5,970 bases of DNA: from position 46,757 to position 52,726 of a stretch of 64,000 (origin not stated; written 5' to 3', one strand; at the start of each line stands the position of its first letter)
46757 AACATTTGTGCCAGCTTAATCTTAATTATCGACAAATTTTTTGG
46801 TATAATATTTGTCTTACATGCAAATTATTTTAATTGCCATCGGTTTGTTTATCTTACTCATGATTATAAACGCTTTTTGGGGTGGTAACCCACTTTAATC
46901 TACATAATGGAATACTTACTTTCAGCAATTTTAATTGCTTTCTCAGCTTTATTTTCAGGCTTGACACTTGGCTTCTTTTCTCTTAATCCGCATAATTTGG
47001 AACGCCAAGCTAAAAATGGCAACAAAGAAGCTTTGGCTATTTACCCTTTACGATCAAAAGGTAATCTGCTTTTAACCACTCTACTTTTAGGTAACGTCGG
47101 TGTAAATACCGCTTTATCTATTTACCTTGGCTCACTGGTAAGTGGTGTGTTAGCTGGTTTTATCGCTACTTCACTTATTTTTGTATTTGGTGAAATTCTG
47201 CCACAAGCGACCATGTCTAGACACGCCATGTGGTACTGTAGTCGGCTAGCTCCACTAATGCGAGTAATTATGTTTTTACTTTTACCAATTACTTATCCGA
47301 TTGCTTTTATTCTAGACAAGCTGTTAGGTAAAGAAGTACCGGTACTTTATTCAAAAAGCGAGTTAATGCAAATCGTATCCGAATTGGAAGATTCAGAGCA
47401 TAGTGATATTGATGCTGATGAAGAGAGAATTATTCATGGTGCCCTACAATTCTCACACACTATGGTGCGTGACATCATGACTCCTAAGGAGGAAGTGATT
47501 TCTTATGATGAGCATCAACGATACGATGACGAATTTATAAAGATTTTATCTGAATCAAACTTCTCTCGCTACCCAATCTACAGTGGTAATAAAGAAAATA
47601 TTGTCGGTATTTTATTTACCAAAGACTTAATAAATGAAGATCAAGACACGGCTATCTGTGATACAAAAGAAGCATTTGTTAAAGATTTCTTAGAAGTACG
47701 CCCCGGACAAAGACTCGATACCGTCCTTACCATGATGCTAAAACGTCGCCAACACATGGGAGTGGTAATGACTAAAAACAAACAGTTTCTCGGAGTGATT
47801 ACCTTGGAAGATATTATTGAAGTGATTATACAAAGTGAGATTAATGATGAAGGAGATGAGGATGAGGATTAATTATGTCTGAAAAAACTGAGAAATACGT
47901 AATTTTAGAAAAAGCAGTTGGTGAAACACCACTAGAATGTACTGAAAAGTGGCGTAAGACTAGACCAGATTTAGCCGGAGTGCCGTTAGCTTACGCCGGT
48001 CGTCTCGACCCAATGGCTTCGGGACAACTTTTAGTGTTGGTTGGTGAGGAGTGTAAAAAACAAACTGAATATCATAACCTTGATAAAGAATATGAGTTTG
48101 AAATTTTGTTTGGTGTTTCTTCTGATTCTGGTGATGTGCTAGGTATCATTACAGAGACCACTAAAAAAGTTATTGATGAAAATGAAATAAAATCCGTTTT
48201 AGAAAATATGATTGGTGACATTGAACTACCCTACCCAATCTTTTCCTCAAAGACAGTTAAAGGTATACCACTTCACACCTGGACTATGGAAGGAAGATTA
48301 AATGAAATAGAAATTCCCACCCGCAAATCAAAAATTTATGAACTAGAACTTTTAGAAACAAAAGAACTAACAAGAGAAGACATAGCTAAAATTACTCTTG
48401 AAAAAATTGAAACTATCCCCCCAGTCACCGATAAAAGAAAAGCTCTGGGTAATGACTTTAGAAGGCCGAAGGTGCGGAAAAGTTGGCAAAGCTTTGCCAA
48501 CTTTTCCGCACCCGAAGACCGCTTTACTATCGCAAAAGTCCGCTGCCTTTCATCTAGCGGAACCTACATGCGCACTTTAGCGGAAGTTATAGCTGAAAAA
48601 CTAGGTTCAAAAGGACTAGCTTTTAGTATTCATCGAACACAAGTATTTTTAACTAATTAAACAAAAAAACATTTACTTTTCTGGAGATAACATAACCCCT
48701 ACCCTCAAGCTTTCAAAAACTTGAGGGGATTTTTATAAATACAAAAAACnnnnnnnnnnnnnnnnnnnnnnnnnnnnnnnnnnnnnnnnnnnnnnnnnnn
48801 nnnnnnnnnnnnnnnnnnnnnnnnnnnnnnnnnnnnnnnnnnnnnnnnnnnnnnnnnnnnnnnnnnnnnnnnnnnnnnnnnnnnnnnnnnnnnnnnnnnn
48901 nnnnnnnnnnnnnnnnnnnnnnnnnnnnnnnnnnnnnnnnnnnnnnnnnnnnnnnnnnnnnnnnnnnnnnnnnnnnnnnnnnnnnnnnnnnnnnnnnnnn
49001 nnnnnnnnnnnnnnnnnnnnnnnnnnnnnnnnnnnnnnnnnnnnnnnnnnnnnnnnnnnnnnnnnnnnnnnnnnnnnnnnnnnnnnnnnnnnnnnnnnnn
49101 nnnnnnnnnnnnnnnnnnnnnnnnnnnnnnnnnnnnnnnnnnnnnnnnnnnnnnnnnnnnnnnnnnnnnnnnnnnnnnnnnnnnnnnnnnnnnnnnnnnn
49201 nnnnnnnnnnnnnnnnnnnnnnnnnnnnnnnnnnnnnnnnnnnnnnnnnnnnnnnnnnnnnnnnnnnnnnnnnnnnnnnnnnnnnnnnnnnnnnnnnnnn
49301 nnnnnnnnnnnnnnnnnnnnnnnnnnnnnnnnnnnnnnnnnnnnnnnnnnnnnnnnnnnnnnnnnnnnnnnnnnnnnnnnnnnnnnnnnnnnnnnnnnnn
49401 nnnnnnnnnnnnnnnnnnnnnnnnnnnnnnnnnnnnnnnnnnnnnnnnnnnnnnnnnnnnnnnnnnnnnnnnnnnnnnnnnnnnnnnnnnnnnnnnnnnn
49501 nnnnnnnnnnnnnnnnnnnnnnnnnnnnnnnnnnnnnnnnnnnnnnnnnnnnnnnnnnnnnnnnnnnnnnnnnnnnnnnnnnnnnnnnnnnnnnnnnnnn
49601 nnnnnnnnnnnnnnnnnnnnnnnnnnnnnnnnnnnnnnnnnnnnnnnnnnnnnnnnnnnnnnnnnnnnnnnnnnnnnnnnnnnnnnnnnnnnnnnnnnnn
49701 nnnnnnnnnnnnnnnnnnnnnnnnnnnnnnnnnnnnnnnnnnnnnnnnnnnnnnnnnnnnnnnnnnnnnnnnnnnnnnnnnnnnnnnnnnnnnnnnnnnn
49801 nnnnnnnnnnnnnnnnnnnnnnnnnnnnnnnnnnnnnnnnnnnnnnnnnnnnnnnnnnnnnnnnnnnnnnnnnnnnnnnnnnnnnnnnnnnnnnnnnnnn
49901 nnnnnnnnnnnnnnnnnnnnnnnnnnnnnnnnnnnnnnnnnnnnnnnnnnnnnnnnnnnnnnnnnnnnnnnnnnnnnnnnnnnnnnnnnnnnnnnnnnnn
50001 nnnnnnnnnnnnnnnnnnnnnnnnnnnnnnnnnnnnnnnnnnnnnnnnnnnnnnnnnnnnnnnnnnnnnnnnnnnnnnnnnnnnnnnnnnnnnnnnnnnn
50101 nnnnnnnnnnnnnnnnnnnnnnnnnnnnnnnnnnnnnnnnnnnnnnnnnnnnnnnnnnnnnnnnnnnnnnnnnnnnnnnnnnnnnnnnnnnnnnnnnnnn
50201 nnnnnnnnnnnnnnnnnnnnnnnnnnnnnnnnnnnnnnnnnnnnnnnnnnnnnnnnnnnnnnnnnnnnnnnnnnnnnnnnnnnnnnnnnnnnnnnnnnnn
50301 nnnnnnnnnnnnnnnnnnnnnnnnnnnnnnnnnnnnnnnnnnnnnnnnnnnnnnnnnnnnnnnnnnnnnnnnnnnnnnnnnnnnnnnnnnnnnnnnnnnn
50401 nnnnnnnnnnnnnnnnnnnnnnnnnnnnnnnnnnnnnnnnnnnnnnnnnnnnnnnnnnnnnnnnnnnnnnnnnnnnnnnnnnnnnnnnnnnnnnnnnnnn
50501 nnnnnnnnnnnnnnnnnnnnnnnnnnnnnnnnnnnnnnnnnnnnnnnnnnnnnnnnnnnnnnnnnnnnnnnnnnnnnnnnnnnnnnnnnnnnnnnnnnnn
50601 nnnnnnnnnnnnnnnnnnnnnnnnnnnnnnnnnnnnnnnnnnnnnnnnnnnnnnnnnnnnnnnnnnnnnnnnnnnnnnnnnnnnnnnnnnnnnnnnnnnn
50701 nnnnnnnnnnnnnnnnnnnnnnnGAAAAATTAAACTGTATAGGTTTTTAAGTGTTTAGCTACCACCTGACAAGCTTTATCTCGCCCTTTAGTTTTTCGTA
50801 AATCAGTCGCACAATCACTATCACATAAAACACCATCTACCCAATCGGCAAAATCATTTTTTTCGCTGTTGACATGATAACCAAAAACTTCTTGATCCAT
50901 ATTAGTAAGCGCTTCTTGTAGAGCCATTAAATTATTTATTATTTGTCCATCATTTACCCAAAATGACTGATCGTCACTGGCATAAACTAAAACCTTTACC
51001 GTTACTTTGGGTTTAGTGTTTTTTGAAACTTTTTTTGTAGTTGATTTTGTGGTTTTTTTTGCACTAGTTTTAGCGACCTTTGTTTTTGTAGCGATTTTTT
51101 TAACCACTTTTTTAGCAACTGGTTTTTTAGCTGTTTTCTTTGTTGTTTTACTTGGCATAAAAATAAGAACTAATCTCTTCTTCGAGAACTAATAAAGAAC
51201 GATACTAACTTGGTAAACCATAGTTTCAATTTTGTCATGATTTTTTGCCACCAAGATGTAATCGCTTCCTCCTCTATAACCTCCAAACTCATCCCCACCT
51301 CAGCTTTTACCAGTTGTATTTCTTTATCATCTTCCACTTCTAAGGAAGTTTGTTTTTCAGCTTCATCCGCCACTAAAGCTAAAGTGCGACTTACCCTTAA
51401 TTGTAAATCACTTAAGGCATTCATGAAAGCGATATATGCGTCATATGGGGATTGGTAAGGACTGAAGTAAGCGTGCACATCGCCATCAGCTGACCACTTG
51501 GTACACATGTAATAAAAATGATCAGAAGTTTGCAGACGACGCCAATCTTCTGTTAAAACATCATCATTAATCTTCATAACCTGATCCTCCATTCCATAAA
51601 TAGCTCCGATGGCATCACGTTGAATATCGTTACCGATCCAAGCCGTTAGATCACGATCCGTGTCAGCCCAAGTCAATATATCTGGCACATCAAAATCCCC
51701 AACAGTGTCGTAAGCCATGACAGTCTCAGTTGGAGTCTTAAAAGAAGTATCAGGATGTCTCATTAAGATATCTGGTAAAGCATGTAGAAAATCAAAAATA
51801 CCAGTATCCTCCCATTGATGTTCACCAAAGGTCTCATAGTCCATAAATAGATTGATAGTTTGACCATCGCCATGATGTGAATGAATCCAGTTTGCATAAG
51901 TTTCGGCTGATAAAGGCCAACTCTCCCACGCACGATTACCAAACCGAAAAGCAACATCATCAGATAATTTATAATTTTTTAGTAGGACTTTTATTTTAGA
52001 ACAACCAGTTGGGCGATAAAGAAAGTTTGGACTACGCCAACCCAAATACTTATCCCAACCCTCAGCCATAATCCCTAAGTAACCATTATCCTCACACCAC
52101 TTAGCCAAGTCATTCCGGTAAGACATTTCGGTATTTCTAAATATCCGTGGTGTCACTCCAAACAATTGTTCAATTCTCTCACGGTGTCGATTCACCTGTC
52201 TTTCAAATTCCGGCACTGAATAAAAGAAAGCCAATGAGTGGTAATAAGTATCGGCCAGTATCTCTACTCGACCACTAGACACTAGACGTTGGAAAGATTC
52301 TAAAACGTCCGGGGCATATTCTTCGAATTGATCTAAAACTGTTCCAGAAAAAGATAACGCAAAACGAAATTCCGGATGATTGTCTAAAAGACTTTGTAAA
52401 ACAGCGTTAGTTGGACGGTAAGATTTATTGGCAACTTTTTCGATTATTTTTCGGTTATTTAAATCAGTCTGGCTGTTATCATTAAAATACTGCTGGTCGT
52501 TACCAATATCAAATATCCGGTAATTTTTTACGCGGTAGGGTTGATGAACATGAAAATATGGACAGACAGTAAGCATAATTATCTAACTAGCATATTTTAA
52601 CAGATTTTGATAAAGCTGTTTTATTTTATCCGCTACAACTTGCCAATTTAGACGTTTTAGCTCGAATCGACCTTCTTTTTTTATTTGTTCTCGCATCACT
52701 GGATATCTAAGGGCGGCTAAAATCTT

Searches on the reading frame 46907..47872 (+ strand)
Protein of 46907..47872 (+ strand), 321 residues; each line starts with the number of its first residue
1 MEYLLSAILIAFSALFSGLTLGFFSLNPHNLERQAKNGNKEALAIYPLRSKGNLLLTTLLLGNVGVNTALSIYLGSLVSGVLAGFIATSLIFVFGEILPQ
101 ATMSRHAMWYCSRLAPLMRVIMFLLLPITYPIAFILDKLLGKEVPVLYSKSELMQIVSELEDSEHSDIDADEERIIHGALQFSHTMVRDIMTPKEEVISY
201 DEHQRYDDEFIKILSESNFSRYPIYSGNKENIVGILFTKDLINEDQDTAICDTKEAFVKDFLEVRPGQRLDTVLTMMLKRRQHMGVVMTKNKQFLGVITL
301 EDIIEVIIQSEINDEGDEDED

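Call 47: search_protein_families(library=pfam, proteins=[window:46907-47872:+], max_evalue=0.001)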
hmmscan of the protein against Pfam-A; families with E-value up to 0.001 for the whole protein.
window:46907-47872:+ (321 aa): 2 families
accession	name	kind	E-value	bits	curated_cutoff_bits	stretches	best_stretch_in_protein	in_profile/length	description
PF01595.25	CNNM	-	1.2e-37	129.7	28.4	1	5-163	2-174/181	Cyclin M transmembrane N-terminal domain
PF00571.33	CBS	-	9.8e-13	48.7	24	1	259-307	7-55/57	CBS domain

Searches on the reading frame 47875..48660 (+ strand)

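Call 47: search_protein_families(library=pfam, proteins=[window:47875-48660:+], max_evalue=0.001)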
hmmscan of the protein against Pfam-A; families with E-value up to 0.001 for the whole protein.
window:47875-48660:+ (261 aa): 1 family
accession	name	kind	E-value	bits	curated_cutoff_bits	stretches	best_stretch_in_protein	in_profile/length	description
PF01509.24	TruB_N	-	1.5e-26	94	27.3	1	39-164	10-134/149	TruB family pseudouridylate synthase (N terminal domain)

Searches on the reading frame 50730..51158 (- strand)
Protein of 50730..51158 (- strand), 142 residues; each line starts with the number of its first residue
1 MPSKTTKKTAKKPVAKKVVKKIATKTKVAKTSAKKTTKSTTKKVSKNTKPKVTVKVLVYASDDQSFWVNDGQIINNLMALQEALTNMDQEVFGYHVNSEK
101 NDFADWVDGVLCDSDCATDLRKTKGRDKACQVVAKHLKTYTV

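Call 47: search_protein_families(library=pfam, proteins=[window:50730-51158:-], max_evalue=0.001)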
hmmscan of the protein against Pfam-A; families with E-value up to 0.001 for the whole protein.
window:50730-51158:- (142 aa): 2 families
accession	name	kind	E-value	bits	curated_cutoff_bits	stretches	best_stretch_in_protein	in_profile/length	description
PF20773.4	InhA-like_MAM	-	0.00063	19.7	26.9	1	32-108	7-83/191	Immune inhibitor A-like, MAM domain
PF22593.3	SPMIP11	-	0.00096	20.1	25.9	0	4-73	27-100/139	Sperm microtubule inner protein 11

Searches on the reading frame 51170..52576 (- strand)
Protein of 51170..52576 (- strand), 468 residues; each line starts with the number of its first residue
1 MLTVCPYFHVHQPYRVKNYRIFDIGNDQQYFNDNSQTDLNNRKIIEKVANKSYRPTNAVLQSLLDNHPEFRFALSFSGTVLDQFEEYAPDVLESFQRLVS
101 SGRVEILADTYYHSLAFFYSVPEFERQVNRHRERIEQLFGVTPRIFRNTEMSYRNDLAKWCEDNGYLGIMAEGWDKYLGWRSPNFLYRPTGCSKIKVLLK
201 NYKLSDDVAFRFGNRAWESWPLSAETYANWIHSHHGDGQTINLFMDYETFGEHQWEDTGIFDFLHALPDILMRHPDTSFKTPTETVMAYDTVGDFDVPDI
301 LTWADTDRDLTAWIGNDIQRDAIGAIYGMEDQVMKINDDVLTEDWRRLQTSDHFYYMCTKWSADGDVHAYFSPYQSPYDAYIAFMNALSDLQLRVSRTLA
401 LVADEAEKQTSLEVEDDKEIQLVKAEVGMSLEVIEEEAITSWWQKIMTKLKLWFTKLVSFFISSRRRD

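Call 47: search_protein_families(library=pfam, proteins=[window:51170-52576:-], max_evalue=0.001)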
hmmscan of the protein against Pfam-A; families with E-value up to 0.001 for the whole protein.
window:51170-52576:- (468 aa): 2 families
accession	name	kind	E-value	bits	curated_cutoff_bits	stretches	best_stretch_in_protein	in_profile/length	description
PF03065.20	Glyco_hydro_57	-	2.4e-66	224.4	21.2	1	7-287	3-280/291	Glycosyl hydrolase family 57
PF01522.26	Polysacc_deac_1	-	4.9e-06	27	23.1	1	92-166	48-121/124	Polysaccharide deacetylase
